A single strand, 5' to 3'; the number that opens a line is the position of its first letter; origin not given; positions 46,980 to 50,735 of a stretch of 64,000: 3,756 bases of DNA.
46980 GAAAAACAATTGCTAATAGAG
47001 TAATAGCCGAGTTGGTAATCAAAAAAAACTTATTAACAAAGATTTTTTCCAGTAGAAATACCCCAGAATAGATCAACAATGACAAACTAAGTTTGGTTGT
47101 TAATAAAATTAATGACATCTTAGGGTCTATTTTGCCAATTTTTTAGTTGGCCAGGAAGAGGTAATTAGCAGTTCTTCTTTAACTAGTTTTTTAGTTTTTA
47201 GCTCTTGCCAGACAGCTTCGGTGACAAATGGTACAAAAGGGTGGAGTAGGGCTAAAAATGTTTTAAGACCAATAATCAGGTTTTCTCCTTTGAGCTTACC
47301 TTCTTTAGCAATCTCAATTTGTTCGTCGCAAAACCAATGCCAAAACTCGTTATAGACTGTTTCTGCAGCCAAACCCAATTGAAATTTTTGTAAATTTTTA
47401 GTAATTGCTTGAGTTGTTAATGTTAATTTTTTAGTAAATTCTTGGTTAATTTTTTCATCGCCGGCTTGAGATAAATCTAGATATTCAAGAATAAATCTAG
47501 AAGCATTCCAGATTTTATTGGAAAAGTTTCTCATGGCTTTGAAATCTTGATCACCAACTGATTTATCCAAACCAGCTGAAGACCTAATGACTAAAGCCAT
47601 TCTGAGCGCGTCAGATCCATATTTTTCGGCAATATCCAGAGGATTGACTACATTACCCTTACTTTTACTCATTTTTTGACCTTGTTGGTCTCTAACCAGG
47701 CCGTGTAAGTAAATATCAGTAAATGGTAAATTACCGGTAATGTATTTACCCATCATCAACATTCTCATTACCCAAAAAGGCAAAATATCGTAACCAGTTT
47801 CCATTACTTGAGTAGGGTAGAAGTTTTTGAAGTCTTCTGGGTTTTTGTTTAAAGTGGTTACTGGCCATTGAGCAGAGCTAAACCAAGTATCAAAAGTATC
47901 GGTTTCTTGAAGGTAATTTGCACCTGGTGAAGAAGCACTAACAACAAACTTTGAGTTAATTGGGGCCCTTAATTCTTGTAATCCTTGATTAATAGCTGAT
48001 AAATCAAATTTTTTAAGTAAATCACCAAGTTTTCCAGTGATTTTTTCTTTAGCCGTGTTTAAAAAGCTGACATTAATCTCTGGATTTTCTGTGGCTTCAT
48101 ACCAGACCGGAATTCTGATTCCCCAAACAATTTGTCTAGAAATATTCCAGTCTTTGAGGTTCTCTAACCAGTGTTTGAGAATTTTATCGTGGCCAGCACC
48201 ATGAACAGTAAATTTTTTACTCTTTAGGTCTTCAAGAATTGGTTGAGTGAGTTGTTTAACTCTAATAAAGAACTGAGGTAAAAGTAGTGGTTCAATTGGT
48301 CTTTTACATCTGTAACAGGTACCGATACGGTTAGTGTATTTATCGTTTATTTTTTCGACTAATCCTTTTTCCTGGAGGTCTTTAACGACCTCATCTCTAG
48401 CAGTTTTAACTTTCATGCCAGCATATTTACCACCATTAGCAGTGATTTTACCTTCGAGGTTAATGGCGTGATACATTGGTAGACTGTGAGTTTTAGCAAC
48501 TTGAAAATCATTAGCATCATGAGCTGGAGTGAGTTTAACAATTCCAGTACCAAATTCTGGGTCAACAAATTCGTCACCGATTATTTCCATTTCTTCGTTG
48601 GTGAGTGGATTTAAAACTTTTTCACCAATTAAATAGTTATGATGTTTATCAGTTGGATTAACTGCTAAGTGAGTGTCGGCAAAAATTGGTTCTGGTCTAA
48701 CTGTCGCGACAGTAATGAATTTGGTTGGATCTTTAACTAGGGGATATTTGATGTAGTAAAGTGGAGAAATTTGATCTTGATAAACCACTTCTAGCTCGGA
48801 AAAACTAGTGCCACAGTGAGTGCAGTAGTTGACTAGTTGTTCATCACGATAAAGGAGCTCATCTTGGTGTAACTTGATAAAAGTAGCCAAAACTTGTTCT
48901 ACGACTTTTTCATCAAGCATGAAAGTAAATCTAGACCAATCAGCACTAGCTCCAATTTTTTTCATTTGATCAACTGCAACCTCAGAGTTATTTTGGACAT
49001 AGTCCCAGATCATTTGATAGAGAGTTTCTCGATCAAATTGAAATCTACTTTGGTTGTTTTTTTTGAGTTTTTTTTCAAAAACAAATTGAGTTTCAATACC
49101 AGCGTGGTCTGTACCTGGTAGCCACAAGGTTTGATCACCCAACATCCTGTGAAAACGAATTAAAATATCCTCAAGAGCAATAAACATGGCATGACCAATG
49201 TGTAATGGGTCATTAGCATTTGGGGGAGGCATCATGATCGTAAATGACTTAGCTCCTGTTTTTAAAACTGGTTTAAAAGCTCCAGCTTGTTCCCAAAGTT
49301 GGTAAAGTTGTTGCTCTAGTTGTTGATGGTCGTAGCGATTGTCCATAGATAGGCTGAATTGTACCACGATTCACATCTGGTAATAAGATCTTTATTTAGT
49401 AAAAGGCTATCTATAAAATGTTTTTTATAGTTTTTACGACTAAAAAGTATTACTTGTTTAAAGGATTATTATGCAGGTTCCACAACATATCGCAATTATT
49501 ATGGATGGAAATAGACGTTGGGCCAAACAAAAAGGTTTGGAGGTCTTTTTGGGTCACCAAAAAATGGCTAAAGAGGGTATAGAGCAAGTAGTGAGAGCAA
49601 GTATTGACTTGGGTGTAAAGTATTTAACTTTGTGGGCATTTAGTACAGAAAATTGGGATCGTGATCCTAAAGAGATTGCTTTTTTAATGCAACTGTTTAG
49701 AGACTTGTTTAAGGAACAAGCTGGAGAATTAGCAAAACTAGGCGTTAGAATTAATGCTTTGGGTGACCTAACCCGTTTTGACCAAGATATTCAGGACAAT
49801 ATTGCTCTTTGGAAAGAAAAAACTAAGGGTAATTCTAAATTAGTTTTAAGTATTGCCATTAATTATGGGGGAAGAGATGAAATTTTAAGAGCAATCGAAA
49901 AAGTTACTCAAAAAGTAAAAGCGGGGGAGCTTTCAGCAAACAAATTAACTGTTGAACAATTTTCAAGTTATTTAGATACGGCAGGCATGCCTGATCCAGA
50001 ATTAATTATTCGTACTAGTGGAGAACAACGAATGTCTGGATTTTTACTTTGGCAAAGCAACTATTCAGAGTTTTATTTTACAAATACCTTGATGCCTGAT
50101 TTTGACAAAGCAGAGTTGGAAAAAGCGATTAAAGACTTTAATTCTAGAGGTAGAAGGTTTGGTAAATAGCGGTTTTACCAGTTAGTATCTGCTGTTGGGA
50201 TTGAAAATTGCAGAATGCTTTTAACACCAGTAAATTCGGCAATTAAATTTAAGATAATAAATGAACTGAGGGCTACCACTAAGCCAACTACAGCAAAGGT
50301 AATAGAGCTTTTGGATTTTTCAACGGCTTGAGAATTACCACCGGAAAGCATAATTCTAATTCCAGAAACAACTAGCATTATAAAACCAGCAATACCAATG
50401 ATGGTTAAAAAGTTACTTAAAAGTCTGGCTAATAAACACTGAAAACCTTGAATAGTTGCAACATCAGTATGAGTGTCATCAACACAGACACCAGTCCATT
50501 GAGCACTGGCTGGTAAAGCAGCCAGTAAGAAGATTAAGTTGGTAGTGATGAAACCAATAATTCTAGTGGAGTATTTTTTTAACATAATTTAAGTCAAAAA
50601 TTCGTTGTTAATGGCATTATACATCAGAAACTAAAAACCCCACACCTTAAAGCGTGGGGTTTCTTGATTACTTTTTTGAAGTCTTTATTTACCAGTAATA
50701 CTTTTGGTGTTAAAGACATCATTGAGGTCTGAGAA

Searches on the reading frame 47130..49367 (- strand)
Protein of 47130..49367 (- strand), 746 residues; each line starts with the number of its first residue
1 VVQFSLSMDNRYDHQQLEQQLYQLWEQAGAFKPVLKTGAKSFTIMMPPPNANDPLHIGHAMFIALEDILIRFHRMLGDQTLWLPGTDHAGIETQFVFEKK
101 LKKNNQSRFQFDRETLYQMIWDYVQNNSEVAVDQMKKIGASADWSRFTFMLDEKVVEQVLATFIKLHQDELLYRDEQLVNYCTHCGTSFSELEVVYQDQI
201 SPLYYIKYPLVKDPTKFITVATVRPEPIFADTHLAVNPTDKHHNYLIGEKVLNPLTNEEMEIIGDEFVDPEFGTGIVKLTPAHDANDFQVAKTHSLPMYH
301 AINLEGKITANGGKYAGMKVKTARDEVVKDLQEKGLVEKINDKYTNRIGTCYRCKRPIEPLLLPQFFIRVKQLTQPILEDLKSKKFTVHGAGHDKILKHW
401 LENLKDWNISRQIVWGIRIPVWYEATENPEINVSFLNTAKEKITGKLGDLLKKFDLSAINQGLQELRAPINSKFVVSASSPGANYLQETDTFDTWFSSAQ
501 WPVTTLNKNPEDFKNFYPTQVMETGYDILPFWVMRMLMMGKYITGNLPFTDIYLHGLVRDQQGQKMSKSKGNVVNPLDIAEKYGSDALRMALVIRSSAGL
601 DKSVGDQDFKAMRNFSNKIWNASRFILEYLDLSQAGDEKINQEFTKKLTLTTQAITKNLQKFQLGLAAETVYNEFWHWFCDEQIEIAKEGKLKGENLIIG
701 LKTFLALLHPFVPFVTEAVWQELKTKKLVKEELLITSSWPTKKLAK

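Call 77: search_protein_families(library=pfam, proteins=[window:47130-49367:-], max_evalue=0.00001)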
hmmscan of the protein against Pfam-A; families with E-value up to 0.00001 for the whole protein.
window:47130-49367:- (746 aa): 4 families
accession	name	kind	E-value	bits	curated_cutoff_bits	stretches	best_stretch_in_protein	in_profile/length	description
PF00133.28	tRNA-synt_1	-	1e-115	387.2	22.7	1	20-601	1-410/414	tRNA synthetases class I (I, L, M and V)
PF09334.17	tRNA-synt_1g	-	3.4e-23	82.5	20.1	2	46-190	5-131/391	tRNA synthetases class I (M)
PF08264.19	Anticodon_1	-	2.5e-19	70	25.1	1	642-742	2-107/148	Anticodon-binding domain of tRNA ligase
PF13603.12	tRNA-synt_1_2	-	1.1e-09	38.5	25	1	245-307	83-145/185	Leucyl-tRNA synthetase, editing domain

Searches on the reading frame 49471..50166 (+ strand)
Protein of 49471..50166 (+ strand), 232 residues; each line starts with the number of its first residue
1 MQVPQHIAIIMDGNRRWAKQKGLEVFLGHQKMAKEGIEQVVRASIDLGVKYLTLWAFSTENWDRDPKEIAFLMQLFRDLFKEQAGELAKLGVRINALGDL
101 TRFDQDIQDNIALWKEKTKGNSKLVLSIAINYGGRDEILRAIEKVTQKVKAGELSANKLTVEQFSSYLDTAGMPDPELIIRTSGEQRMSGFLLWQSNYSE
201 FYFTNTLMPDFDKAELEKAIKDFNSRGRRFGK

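Call 77: search_protein_families(library=pfam, proteins=[window:49471-50166:+], max_evalue=0.00001)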
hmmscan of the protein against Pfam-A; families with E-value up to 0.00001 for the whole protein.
window:49471-50166:+ (232 aa): 1 family
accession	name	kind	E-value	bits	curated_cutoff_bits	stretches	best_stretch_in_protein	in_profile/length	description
PF01255.24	Prenyltransf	-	1.9e-77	260.2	27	1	10-231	1-219/219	Putative undecaprenyl diphosphate synthase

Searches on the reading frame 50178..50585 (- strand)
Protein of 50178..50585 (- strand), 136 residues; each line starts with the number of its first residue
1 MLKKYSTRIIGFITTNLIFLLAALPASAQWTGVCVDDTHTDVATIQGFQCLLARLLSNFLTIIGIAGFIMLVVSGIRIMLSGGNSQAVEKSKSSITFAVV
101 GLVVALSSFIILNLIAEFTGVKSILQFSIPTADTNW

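Call 77: search_protein_families(library=pfam, proteins=[window:50178-50585:-], max_evalue=0.00001)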
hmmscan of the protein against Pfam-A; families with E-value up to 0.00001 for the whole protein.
window:50178-50585:- (136 aa): 1 family
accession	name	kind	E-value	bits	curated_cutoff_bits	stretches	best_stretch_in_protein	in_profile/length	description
PF18895.5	T4SS_pilin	-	2.3e-07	31.2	26.6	1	54-115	11-71/71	Type IV secretion system pilin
